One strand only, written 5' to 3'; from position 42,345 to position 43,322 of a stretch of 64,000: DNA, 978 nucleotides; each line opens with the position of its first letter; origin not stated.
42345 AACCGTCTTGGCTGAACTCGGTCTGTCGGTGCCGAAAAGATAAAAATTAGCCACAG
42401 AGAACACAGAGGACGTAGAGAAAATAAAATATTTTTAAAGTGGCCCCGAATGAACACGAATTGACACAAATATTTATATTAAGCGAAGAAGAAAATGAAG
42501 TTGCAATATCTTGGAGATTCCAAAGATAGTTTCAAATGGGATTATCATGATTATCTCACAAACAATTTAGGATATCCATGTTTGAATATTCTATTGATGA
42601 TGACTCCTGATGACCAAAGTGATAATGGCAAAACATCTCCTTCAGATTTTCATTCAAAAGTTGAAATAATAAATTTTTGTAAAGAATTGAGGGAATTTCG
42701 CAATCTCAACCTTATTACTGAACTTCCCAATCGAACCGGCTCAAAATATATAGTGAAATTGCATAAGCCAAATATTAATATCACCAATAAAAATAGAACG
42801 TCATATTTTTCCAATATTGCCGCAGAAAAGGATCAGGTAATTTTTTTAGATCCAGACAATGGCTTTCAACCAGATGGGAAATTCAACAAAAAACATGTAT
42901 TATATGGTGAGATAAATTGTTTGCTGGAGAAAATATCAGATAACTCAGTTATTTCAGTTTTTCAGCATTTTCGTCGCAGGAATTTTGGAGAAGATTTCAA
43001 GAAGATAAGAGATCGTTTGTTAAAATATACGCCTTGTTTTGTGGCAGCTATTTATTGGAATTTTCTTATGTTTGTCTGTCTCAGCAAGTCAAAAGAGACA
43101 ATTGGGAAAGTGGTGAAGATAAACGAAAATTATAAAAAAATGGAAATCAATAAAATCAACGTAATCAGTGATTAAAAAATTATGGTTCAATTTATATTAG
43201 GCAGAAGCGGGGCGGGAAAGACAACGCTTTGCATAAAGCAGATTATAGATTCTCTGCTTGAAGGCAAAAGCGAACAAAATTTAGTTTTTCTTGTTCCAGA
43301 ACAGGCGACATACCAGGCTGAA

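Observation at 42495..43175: AT-rich unknown gene wedged between udg and addB and translationally close-coupled to addBA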

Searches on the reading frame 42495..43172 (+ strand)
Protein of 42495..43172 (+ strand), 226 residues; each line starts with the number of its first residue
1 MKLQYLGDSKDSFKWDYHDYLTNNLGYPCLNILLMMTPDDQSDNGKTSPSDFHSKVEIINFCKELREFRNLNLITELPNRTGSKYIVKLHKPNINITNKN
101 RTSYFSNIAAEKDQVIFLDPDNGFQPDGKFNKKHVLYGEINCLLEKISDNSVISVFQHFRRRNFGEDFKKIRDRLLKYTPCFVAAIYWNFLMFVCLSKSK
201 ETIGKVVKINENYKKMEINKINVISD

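Call 4: search_protein_families(library=pfam, proteins=[window:42495-43172:+], max_evalue=1)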
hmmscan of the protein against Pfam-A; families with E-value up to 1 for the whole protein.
window:42495-43172:+ (226 aa): 0 families

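Call 5: search_protein_families(library=ncbifam, proteins=[window:42495-43172:+], max_evalue=1)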
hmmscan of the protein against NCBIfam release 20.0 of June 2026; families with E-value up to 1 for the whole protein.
window:42495-43172:+ (226 aa): 0 families

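Call 6: search_protein_families(library=padloc, proteins=[window:42495-43172:+], max_evalue=10)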
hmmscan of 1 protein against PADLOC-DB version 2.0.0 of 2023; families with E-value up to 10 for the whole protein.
window:42495-43172:+ (226 aa): 0 families
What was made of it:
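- On Known anti-phage defence proteins (PADLOC-DB v2): No hit for X at E<=10 (call 6).
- PADLOC has no model that hits X (call 6). No PADLOC hit (call 6).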

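Call 7: search_protein_families(library=phrogs, proteins=[window:42495-43172:+], max_evalue=10)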
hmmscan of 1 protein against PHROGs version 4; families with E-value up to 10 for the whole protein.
window:42495-43172:+ (226 aa): 1 family
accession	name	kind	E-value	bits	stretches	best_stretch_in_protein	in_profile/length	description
phrog_38103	-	moron, auxiliary metabolic gene and host takeover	0.18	12.8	1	124-186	16-77/133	Lar-like restriction alleviation protein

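Call 8: find_homologous_proteins(query=window:42495-43172:+, max_evalue=0.001)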
Query window:42495-43172:+ (226 aa): 573 proteins with E <= 0.001 among 711 candidates; the best 120 are listed.
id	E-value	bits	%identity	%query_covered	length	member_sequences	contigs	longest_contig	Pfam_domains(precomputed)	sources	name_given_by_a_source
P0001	2.2e-148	510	100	99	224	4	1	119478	-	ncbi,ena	-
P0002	1.1e-108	380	74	100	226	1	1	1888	-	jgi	jgi:hypothetical protein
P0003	7.0e-106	371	75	100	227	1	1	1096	-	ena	-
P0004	1.9e-105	369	73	95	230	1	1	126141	-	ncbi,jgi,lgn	-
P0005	3.1e-99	349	69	95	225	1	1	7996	-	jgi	jgi:hypothetical protein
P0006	1.5e-98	347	72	98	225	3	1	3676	-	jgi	jgi:hypothetical protein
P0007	3.2e-98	346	72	95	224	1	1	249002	-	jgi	jgi:hypothetical protein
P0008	1.2e-94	334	67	95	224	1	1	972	-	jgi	jgi:hypothetical protein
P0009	1.6e-93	330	68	95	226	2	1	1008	-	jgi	-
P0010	2.0e-93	330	66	99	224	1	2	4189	-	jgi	jgi:hypothetical protein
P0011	3.6e-93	329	68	95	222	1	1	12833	-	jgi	jgi:hypothetical protein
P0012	6.7e-91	322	65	96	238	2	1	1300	-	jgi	jgi:hypothetical protein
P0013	1.1e-83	298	60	100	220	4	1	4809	-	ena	-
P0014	6.0e-80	286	57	98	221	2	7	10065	-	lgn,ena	-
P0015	6.1e-78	279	60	95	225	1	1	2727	-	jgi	jgi:hypothetical protein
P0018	2.4e-77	277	57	98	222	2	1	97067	-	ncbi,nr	ncbi:MAG: hypothetical protein JW787_10965 [Sedimentisphaerales bacterium]|nr:hypothetical protein [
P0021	1.5e-76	275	55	100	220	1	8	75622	-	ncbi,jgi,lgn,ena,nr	ncbi:MAG TPA: hypothetical protein HPP66_11670 [Planctomycetes bacterium]|nr:hypothetical protein [P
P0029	5.4e-75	270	55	96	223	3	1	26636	-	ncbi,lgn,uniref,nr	ncbi:hypothetical protein [Candidatus Oleimmundimicrobium sp.]|uniref:hypothetical protein n=1 Tax=C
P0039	4.2e-74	267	55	95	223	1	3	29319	-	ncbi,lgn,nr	ncbi:MAG: hypothetical protein KJ558_03735 [Gammaproteobacteria bacterium]|nr:hypothetical protein [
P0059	6.4e-73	263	56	95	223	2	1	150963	-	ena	-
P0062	8.2e-73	263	57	94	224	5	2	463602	-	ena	-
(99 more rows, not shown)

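Call 10: search_solved_structures(query=window:42495-43172:+, max_evalue=10)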
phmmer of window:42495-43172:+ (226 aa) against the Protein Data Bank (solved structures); distinct sequences matched with E-value up to 10: 1.
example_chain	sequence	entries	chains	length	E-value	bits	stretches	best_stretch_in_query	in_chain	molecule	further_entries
5ugr_A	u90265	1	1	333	2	11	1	88-134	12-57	Malyl-CoA lyase/beta-methylmalyl-CoA lyase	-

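Call 11: find_encoding_contigs(protein=P0004, flank=8000, max_places=2)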
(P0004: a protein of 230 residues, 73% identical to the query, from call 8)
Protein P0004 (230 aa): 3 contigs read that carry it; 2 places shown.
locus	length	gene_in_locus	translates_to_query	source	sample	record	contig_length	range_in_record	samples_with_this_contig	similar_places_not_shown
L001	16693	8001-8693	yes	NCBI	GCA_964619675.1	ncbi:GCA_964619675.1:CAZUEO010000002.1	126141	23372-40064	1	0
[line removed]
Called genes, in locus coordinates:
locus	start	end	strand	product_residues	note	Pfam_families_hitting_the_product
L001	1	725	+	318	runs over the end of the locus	PF04041:Glyco_hydro_130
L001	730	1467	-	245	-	-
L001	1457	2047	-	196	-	PF00702:Hydrolase, PF12710:HAD (weak), PF13419:HAD_2, PF13242:Hydrolase_like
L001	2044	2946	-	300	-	PF00126:HTH_1, PF03466:LysR_substrate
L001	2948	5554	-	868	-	PF01326:PPDK_N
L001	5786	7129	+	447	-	PF02812:ELFV_dehydrog_N, PF00208:ELFV_dehydrog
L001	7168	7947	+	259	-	PF03167:UDG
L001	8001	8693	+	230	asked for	-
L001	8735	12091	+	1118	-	PF21445:ADDB_N, PF13361:UvrD_C, PF12705:PDDEXK_1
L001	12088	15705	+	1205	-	PF00580:UvrD-helicase, PF01443:Viral_helicase1 (faint), PF13245:AAA_19, PF13361:UvrD_C, PF13538:UvrD_C_2 (faint), PF12705:PDDEXK_1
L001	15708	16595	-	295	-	PF01545:Cation_efflux, PF16916:ZT_dimer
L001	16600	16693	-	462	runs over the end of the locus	PF02878:PGM_PMM_I, PF02879:PGM_PMM_II, PF02880:PGM_PMM_III, PF00408:PGM_PMM_IV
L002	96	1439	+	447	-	PF02812:ELFV_dehydrog_N, PF00208:ELFV_dehydrog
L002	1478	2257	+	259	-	PF03167:UDG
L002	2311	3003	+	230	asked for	-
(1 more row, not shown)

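Call 12: find_encoding_contigs(protein=P0007, flank=8000, max_places=2)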
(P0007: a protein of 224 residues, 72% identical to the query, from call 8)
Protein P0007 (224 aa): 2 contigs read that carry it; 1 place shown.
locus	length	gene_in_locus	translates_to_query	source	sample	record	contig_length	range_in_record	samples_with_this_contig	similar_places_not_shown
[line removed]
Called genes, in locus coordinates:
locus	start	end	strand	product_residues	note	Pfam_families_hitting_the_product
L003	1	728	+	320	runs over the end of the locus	PF04041:Glyco_hydro_130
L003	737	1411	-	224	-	-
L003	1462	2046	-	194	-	PF09419:PGP_phosphatase (faint), PF12710:HAD (faint), PF13419:HAD_2, PF00702:Hydrolase, PF13242:Hydrolase_like (weak)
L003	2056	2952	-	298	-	PF00126:HTH_1, PF03466:LysR_substrate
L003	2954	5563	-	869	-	PF01326:PPDK_N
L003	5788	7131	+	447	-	PF02812:ELFV_dehydrog_N, PF00208:ELFV_dehydrog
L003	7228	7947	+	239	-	PF03167:UDG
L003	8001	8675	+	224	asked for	-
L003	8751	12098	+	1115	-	PF21445:ADDB_N, PF13361:UvrD_C (weak), PF12705:PDDEXK_1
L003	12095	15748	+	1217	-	PF00580:UvrD-helicase, PF01443:Viral_helicase1 (faint), PF13245:AAA_19, PF13087:AAA_12 (faint), PF13361:UvrD_C, PF13538:UvrD_C_2 (faint), PF12705:PDDEXK_1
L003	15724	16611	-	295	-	PF01545:Cation_efflux, PF16916:ZT_dimer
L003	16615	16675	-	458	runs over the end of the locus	PF02878:PGM_PMM_I, PF02879:PGM_PMM_II, PF02880:PGM_PMM_III, PF00408:PGM_PMM_IV (weak)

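Call 13: find_encoding_contigs(protein=P0018, flank=8000, max_places=2)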
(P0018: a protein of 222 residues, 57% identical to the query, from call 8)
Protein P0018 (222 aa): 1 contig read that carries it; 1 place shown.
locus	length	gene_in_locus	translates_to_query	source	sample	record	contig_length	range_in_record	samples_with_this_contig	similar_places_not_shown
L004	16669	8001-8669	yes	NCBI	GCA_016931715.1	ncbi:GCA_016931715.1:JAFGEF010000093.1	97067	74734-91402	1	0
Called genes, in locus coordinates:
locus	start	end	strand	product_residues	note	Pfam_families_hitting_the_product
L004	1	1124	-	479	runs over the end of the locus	PF00772:DnaB, PF03796:DnaB_C, PF06745:ATPase (weak), PF13481:AAA_25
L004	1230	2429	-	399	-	PF03562:MltA, PF06725:3D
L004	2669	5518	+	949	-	PF03176:MMPL, PF02460:Patched, PF12349:Sterol-sensing, PF03176:MMPL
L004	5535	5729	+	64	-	PF11127:YgaP-like_TM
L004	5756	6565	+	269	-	PF07044:DUF1329 (faint), PF17131:TP_0789-like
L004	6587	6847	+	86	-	-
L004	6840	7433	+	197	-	-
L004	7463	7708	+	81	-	PF10387:DUF2442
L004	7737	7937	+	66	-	PF10049:DUF2283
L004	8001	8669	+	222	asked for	-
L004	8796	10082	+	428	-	-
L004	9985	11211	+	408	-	PF03033:Glyco_transf_28, PF02684:LpxB (weak), PF04101:Glyco_tran_28_C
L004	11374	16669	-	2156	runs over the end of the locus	PF05569:Peptidase_M56, PF00263:Secretin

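Call 14: find_encoding_contigs(protein=P0021, flank=8000, max_places=3)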
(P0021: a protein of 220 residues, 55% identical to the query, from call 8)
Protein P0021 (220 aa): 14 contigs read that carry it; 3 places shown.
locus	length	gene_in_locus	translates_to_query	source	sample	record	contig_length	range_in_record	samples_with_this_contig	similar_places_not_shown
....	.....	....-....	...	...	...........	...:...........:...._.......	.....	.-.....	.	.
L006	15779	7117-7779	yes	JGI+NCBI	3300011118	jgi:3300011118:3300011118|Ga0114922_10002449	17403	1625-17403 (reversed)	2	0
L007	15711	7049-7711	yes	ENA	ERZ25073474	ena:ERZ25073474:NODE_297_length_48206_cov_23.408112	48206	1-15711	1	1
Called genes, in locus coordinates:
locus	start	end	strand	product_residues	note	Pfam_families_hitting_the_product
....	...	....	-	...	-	-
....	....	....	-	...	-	-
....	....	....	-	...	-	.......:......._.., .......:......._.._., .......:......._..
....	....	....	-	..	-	-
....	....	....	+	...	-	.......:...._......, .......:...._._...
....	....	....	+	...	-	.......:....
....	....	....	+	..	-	-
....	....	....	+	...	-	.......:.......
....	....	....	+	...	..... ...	-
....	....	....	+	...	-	-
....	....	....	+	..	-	-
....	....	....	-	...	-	-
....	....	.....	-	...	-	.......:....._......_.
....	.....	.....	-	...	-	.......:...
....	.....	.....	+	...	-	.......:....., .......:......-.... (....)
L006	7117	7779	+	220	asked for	-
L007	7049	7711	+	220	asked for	-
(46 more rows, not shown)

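Call 15: find_encoding_contigs(protein=P0062, flank=8000, max_places=2)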
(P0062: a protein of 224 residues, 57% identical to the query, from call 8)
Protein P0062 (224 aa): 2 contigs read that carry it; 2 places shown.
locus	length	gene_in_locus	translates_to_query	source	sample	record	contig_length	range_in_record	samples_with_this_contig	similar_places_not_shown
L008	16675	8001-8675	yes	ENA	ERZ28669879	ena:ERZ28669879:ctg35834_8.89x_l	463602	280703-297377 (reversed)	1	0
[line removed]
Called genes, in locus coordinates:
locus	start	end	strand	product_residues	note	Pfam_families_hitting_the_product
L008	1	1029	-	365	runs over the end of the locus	PF13102:Phage_int_SAM_5 (weak), PF00589:Phage_integrase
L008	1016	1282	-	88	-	PF12728:HTH_17 (weak)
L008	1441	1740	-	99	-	-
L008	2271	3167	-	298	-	-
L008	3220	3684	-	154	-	-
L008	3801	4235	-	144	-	PF00753:Lactamase_B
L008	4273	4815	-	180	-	-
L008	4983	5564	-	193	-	-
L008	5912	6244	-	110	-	-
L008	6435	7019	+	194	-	-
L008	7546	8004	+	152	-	-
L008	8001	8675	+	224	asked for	-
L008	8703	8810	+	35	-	-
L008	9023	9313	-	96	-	PF00216:Bac_DNA_binding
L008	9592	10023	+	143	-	-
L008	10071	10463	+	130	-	PF12643:MazG-like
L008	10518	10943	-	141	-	PF01797:Y1_Tnp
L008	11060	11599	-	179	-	-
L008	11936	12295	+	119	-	-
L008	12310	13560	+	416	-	PF02310:B12-binding, PF10050:DUF2284 (weak)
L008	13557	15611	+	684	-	-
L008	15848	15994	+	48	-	-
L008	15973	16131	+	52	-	-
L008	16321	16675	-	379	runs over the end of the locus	PF00266:Aminotran_5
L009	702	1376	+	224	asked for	-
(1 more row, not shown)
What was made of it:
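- X lies in an integrase-bearing island in L008 (call 15).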

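Call 16: find_encoding_contigs(protein=P0059, flank=8000, max_places=2)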
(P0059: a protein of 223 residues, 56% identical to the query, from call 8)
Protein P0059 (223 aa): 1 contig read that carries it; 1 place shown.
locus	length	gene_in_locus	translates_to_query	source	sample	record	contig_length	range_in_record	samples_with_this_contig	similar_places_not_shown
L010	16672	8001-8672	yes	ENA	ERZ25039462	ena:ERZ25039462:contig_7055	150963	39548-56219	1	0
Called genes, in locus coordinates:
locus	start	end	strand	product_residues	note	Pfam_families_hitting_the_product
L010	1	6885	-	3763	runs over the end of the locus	PF13620:CarboxypepD_reg, PF13715:CarbopepD_reg_2 (faint), PF05345:He_PIG, PF09136:Glucodextran_B, PF00188:CAP, PF25020:TTR_TEN1-4, PF25021:TEN_NHL, PF25023:TEN_YD-shell, +4 more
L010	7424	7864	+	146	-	PF20791:Acyl-ACP_TE_C (weak), PF13279:4HBT_2, PF03061:4HBT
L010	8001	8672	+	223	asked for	-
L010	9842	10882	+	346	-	PF12849:PBP_like_2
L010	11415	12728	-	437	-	-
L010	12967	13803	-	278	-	PF02749:QRPTase_N, PF01729:QRPTase_C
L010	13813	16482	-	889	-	PF00133:tRNA-synt_1, PF09334:tRNA-synt_1g, PF13603:tRNA-synt_1_2 (weak), PF08264:Anticodon_1, PF10458:Val_tRNA-synt_C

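Call 17: find_encoding_contigs(protein=P0039, flank=8000, max_places=2)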
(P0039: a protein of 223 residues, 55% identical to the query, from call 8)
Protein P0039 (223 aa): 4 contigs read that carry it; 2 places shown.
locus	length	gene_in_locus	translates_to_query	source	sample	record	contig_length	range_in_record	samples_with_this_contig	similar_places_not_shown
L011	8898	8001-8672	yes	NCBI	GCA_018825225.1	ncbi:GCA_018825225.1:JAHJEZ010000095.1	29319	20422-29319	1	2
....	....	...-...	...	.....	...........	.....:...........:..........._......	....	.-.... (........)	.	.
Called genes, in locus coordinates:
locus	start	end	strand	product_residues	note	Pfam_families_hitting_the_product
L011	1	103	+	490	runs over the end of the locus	PF00479:G6PD_N, PF02781:G6PD_C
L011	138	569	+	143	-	PF01724:DUF29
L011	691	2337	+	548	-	PF00342:PGI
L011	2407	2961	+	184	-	-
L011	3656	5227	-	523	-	PF00682:HMGL-like, PF22617:HCS_D2, PF08502:LeuA_dimer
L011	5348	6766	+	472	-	PF04851:ResIII, PF00270:DEAD, PF00271:Helicase_C, PF03880:DbpA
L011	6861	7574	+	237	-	PF01479:S4, PF00849:PseudoU_synth_2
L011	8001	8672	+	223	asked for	-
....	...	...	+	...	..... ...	-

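Call 18: find_encoding_contigs(protein=P0029, flank=8000, max_places=2)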
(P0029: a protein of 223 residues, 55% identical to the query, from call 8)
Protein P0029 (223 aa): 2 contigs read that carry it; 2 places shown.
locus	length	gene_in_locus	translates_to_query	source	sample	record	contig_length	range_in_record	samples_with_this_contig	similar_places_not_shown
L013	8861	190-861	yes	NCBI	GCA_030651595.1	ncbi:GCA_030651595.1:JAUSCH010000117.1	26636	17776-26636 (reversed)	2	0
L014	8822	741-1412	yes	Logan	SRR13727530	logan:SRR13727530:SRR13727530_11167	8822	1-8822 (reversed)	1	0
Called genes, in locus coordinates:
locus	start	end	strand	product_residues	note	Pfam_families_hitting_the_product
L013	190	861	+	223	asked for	-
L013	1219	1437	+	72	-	PF11903:ParD_like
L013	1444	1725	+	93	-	PF15781:ParE-like_toxin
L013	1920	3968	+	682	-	PF22745:Nlig-Ia, PF01653:DNA_ligase_aden, PF03120:OB_DNA_ligase, PF03119:DNA_ligase_ZBD, PF00633:HHH (faint), PF12826:HHH_2, PF00533:BRCT, PF12738:PTCB-BRCT (weak), +1 more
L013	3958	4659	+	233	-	PF02517:Rce1-like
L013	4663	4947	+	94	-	PF02686:GatC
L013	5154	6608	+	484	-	PF01425:Amidase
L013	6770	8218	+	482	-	PF02934:GatB_N, PF02637:GatB_Yqey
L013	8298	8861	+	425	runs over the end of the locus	PF03816:LytR_cpsA_psr, PF13399:LytR_C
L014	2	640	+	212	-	?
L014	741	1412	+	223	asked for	-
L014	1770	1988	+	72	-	PF11903:ParD_like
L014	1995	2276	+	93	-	PF15781:ParE-like_toxin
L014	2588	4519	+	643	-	PF22745:Nlig-Ia, PF01653:DNA_ligase_aden, PF03120:OB_DNA_ligase, PF03119:DNA_ligase_ZBD, PF14520:HHH_5 (faint), PF12826:HHH_2, PF00533:BRCT, PF12738:PTCB-BRCT (weak), +1 more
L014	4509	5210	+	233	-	PF02517:Rce1-like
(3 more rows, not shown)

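Call 19: search_protein_representatives(protein=window:42495-43172:+)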
Query: 226 residues. Proteins with E-value up to 0.001 (for the whole library): 449; up to 1e-10: 179; up to 1e-30: 58. The best 150 are listed.
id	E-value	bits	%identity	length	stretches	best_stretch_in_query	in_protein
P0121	6.3e-64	231.8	51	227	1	1-214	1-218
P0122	6.1e-62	225.3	48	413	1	1-224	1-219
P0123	1.4e-56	207.8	48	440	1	1-215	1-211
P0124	3.8e-54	199.8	50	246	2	1-102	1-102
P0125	1.9e-53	197.5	46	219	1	1-215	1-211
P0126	1.3e-52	194.8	41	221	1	1-214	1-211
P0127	1.4e-52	194.7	46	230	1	1-217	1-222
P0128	2.1e-50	187.6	44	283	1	1-217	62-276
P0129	3.8e-50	186.7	45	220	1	1-216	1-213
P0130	9.5e-50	185.4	53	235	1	1-163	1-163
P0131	1.9e-49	184.5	45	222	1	1-216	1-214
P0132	1.8e-48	181.3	45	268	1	1-216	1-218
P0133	1.8e-47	177.9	43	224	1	1-224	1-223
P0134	4.4e-47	176.7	43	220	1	1-215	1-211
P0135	3.9e-46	173.6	44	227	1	1-223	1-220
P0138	1.7e-45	171.5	43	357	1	1-216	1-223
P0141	2.9e-44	167.5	43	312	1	1-213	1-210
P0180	5.3e-30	120.9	41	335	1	1-208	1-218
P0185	1.5e-28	116.1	37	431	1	1-212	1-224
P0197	1.7e-25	106.1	42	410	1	1-158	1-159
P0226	4.1e-19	85.2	34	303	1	1-213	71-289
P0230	1.1e-18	83.9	34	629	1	1-207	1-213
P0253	1.6e-14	70.2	30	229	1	2-216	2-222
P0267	2.3e-13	66.5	35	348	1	1-196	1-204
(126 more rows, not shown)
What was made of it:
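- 42495..43175 (+): X: 226-aa protein of an unnamed family with an RlmJ-like class-I methyltransferase-type fold. Family of 573 and 449 hits (calls 8, 19).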

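Call 20: search_protein_families(library=pfam, proteins=[P0122, P0123, P0138, P0141, P0185, P0197, P0230, P0180, P0267, P0226], max_evalue=0.1)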
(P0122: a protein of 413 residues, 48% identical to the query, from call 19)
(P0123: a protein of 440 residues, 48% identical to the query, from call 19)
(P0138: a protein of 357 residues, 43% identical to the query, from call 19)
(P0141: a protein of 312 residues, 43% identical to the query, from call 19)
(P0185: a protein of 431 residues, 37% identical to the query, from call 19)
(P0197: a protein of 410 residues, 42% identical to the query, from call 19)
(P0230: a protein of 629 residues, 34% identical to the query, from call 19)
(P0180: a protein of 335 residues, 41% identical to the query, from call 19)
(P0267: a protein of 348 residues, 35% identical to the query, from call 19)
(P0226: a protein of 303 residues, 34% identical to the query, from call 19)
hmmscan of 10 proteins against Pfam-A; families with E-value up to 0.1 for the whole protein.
P0122 (413 aa): 1 family
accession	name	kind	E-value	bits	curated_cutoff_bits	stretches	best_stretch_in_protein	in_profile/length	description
PF01712.25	dNK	-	0.04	14.1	27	1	225-324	39-128/203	Deoxynucleoside kinase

P0123 (440 aa): 3 families
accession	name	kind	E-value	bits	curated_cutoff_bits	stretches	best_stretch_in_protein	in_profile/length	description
PF13643.11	DUF4145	-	0.018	15.5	23.1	1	361-415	22-75/88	Domain of unknown function (DUF4145)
PF12681.13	Glyoxalase_2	-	0.034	14.5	30.1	0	40-94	54-108/118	Glyoxalase-like domain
PF22795.1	DUF4796_N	-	0.066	13.5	27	0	242-262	9-29/29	DUF4796 N-terminal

P0138 (357 aa): 1 family
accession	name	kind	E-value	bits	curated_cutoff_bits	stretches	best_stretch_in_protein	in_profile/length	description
PF24132.1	DUF7399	-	0.0057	17.5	27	1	241-306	39-102/134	Family of unknown function (DUF7399)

P0141 (312 aa): 0 families

P0185 (431 aa): 1 family
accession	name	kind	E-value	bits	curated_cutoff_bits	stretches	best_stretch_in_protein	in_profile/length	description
PF07771.16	TSGP1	-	0.06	13.9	22.6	0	9-56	44-89/120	Tick salivary peptide group 1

P0197 (410 aa): 0 families

P0230 (629 aa): 0 families

P0180 (335 aa): 0 families

P0267 (348 aa): 2 families
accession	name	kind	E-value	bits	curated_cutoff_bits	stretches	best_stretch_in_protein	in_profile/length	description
PF02803.24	Thiolase_C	-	7.4e-49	164.9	27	1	227-346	3-122/123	Thiolase, C-terminal domain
PF22691.2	Thiolase_C_1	-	0.0056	16.9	28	0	293-331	83-120/144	Thiolase C-terminal domain-like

P0226 (303 aa): 0 families
